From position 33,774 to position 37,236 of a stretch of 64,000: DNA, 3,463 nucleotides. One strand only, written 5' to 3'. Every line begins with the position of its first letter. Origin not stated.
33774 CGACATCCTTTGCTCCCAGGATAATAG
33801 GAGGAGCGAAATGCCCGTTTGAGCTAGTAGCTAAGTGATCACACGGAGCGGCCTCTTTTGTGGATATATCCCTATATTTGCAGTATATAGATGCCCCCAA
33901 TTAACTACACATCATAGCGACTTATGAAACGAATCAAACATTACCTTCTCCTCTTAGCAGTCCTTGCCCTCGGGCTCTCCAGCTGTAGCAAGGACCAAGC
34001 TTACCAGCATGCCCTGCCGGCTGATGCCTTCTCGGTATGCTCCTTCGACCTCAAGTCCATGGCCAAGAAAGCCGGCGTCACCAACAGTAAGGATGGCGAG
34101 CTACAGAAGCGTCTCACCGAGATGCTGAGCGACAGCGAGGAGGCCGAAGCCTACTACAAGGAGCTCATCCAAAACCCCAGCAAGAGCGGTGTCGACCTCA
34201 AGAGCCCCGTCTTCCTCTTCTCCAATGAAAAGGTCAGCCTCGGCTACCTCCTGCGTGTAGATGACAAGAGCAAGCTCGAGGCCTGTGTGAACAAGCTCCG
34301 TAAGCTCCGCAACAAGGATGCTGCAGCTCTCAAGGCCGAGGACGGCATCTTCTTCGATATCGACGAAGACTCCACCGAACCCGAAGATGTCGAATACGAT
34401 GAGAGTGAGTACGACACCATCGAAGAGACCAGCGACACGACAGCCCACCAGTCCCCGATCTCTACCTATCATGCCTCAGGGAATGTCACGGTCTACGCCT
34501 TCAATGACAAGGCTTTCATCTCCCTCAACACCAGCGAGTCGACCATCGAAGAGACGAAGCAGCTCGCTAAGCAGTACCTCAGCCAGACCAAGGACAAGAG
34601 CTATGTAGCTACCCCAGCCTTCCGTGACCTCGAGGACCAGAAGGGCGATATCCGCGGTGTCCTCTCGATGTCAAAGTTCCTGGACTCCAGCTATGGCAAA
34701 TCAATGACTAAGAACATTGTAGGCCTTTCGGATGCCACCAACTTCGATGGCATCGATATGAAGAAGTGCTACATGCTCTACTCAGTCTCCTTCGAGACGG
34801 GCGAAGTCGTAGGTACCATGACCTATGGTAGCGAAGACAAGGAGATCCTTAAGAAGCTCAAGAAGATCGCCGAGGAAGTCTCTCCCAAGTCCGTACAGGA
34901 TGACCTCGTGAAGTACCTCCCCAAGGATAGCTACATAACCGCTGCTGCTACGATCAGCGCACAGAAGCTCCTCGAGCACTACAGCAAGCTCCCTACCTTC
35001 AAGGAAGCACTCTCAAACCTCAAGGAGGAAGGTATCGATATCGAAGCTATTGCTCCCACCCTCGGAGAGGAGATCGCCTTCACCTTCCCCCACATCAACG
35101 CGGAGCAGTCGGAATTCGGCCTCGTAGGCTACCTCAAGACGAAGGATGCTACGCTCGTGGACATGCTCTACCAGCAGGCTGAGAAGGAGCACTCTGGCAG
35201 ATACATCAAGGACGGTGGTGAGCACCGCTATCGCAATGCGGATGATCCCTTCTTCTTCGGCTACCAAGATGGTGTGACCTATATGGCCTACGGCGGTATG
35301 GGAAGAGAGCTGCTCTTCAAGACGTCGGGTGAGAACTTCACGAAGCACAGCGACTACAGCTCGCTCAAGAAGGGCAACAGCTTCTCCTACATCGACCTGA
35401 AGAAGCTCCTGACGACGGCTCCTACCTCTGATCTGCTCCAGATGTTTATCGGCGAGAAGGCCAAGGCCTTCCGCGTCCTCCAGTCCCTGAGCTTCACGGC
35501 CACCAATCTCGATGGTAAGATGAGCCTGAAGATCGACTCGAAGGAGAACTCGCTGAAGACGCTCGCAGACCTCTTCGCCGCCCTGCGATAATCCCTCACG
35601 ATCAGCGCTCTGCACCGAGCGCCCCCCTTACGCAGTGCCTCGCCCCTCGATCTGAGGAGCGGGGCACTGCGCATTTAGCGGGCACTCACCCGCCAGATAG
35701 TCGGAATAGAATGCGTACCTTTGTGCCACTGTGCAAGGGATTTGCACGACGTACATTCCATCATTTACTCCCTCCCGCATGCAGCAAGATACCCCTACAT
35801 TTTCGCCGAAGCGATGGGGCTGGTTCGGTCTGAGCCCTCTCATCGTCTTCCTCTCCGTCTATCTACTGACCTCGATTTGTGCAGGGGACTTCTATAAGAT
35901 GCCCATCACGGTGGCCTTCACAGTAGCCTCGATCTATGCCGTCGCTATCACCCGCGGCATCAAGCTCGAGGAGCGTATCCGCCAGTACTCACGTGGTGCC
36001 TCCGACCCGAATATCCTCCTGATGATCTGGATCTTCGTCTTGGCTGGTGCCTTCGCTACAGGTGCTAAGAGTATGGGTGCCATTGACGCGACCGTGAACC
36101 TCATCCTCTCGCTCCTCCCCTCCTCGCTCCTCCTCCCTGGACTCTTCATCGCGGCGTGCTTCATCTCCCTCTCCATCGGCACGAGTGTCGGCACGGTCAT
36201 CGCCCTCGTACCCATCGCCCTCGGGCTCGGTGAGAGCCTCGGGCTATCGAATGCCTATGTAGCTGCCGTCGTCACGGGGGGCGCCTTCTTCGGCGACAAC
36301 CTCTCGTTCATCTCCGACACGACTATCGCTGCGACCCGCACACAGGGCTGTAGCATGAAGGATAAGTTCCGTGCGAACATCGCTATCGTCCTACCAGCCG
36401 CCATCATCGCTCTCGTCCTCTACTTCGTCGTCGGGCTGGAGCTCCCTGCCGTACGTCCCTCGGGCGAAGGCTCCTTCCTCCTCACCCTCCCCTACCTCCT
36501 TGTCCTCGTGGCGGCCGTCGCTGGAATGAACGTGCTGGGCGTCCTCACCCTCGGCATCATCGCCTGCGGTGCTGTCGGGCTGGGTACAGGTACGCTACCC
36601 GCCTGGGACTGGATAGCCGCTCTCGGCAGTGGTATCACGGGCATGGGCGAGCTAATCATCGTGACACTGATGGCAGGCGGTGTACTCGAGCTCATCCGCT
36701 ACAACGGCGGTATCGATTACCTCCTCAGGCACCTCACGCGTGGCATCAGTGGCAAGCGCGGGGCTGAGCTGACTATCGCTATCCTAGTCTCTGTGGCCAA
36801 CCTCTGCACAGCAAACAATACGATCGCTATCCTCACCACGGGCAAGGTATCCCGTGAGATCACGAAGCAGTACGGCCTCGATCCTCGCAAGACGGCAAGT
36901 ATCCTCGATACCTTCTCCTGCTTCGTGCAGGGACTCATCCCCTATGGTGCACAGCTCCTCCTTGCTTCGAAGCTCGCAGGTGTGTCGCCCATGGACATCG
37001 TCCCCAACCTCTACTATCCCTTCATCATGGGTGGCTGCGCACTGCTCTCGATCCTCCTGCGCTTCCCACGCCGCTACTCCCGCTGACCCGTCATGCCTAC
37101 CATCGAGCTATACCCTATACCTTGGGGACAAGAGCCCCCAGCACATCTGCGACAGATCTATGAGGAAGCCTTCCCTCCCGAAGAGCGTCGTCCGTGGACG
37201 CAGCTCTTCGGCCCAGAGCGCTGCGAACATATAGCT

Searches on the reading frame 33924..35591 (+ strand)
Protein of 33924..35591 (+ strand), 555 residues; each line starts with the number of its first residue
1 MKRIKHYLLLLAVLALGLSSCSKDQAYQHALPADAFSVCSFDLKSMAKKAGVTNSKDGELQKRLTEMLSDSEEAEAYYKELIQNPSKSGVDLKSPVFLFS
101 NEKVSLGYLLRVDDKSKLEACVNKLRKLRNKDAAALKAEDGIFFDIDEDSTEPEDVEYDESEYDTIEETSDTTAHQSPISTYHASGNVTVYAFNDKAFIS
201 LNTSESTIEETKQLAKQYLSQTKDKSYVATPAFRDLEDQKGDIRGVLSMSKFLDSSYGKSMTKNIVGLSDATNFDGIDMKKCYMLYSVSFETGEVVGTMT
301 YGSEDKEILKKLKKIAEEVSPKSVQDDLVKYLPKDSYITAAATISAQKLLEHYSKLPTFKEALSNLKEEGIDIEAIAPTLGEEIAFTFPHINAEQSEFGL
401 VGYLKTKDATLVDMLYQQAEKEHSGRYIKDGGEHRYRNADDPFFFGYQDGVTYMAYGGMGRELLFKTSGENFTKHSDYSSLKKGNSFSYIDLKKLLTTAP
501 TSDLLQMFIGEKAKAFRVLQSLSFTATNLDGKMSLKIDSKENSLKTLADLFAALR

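Call 15: search_protein_families(library=pfam, proteins=[window:33924-35591:+])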
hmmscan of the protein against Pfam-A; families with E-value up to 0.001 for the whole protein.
window:33924-35591:+ (555 aa): 1 family
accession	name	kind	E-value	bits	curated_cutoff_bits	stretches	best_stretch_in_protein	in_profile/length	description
PF16120.10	DUF4836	-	2.1e-68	231.9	27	1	27-544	1-481/481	Domain of unknown function (DUF4836)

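Call 58: find_homologous_proteins(query=window:33924-35591:+, max_evalue=1e-50)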
Query window:33924-35591:+ (555 aa): 178 proteins with E <= 1e-50 among 8000 candidates; the best 120 are listed.
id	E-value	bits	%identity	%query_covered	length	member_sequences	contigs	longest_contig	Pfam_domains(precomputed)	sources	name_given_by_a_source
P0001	0.0e+0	1205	99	100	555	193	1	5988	PF16120.11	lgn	-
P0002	0.0e+0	1186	98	100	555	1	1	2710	PF16120.11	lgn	-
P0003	0.0e+0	1185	98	100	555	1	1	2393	PF16120.11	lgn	-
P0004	0.0e+0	1185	98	100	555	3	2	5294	PF16120.11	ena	-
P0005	0.0e+0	1185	98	100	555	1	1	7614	PF16120.11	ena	-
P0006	0.0e+0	1182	97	100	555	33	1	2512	PF16120.11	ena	-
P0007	0.0e+0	1180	97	100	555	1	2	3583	PF16120.11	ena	-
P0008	0.0e+0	1167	96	100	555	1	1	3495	PF16120.11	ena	-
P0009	0.0e+0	1165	96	100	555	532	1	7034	PF16120.11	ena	-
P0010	0.0e+0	1162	96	100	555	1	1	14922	PF16120.11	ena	-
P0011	0.0e+0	1159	96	100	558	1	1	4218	PF16120.11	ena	-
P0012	0.0e+0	1158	95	100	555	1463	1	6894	PF16120.11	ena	-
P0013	0.0e+0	1151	95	100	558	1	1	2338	PF16120.11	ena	-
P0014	0.0e+0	1146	95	100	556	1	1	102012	PF16120.11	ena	-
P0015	0.0e+0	1136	94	100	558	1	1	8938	PF16120.11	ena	-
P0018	0.0e+0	1124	93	100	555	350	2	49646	PF16120.11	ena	-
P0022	0.0e+0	1112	92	100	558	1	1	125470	PF16120.11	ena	-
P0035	0.0e+0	1095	90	100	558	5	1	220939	PF16120.11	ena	-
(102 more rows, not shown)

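Call 59: find_encoding_contigs(protein=P0014, flank=2500, max_places=2)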
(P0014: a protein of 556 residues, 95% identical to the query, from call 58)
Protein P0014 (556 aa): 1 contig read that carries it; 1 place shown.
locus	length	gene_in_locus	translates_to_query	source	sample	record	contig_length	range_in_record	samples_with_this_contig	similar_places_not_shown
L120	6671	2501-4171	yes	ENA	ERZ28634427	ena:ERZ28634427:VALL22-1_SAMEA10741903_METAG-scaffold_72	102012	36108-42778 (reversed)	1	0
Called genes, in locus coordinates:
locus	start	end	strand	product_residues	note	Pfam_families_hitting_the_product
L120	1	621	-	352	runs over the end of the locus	PF20511:PMI_typeI_cat, PF07883:Cupin_2 (faint), PF21621:MPI_cupin_dom (weak)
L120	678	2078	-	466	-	PF01966:HD (weak), PF13286:HD_assoc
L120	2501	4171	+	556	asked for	PF16120:DUF4836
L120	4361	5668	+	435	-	PF03553:Na_H_antiporter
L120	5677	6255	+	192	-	PF00583:Acetyltransf_1, PF13508:Acetyltransf_7 (weak)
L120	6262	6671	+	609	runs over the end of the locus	PF11760:CbiG_N, PF11761:CbiG_mid, PF01890:CbiG_C, PF00590:TP_methylase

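Call 60: find_encoding_contigs(protein=P0018, flank=2500, max_places=2)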
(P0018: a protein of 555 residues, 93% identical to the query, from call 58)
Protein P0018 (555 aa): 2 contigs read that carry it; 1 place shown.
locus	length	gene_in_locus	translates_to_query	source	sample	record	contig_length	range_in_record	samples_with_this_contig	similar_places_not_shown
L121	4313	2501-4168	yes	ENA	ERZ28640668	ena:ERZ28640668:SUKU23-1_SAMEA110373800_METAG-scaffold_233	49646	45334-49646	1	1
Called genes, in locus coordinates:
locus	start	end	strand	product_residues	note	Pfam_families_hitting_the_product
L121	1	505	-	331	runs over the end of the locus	PF20511:PMI_typeI_cat, PF07883:Cupin_2 (faint), PF21621:MPI_cupin_dom (weak)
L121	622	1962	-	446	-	PF01966:HD (weak), PF13286:HD_assoc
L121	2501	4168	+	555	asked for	PF16120:DUF4836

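Call 61: find_encoding_contigs(protein=P0022, flank=2500, max_places=2)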
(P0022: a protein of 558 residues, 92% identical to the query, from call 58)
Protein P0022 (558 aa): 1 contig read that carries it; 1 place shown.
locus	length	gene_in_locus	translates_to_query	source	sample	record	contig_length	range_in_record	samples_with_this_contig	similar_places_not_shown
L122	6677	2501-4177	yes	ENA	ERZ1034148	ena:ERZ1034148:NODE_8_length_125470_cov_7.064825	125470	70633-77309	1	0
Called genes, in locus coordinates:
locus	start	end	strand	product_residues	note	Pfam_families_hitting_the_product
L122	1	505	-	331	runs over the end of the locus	PF20511:PMI_typeI_cat, PF07883:Cupin_2 (faint), PF21621:MPI_cupin_dom (weak)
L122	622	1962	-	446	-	PF01966:HD (weak), PF13286:HD_assoc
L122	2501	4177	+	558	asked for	PF16120:DUF4836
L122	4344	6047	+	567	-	PF16120:DUF4836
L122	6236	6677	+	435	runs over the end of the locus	PF03553:Na_H_antiporter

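Call 62: find_encoding_contigs(protein=P0035, flank=2500, max_places=2)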
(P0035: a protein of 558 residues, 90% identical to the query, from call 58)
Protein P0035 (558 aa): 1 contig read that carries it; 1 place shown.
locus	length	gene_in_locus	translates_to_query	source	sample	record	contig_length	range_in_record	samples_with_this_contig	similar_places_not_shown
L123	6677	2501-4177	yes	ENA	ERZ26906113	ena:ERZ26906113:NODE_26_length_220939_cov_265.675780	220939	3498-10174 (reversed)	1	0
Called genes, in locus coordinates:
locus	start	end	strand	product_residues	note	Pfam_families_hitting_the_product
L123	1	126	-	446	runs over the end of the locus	PF01966:HD (weak), PF13286:HD_assoc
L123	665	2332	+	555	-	PF16120:DUF4836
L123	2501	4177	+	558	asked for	PF16120:DUF4836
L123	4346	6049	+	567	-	PF16120:DUF4836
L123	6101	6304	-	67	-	-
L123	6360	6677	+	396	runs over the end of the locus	PF03553:Na_H_antiporter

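Call 65: find_encoding_contigs(protein=P0001, flank=1500, max_places=10)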
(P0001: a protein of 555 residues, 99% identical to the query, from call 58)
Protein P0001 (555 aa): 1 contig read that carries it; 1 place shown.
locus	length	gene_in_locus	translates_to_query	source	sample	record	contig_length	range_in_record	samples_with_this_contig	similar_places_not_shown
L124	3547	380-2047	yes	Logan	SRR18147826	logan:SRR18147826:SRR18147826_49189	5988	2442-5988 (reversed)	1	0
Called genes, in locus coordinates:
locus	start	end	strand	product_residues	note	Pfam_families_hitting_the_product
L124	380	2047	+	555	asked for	PF16120:DUF4836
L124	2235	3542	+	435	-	PF03553:Na_H_antiporter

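Call 66: find_encoding_contigs(protein=P0012, flank=1500, max_places=10)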
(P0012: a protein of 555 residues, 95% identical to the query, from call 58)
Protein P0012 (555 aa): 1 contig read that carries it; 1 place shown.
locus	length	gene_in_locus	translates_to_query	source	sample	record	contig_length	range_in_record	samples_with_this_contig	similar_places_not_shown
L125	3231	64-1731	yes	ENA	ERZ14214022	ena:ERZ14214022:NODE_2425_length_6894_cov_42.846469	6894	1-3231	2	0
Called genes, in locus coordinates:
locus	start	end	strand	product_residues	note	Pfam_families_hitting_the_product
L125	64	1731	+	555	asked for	PF16120:DUF4836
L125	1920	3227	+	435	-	PF03553:Na_H_antiporter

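Call 67: find_encoding_contigs(protein=P0009, flank=1500, max_places=10)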
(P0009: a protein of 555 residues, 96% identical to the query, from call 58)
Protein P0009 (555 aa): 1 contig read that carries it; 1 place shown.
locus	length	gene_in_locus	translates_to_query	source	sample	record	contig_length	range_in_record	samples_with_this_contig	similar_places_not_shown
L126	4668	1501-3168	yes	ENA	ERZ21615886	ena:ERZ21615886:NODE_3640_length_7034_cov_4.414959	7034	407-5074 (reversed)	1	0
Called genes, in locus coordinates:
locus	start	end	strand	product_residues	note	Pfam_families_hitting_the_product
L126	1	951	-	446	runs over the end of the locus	PF01966:HD (weak), PF13286:HD_assoc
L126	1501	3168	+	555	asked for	PF16120:DUF4836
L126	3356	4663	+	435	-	PF03553:Na_H_antiporter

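Call 84: find_encoding_contigs(protein=P0010, flank=1500, max_places=3)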
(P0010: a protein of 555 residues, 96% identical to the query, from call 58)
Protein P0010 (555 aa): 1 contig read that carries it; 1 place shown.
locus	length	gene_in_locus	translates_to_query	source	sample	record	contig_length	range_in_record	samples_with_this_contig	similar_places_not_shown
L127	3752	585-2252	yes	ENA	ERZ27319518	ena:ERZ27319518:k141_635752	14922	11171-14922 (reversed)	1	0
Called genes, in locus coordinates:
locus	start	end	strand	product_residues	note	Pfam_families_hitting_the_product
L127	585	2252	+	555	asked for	PF16120:DUF4836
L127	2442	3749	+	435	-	PF03553:Na_H_antiporter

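Call 85: find_encoding_contigs(protein=P0015, flank=1500, max_places=3)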
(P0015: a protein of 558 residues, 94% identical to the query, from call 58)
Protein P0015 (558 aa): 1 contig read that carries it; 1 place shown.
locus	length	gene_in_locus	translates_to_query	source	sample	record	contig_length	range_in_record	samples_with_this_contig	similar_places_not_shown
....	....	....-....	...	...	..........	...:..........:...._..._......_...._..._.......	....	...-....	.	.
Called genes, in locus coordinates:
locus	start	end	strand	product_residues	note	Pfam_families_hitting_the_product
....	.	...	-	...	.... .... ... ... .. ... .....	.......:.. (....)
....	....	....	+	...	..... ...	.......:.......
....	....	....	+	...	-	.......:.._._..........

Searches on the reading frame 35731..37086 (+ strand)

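Call 52: search_protein_families(library=pfam, proteins=[window:35731-37086:+])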
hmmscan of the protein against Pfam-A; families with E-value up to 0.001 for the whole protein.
window:35731-37086:+ (451 aa): 2 families
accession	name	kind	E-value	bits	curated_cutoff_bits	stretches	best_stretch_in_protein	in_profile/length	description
PF03553.21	Na_H_antiporter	-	3.7e-22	79.4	23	2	96-236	161-303/303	Na+/H+ antiporter family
PF03606.21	DcuC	-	0.00022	20.3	23.1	1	47-178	269-403/461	C4-dicarboxylate anaerobic carrier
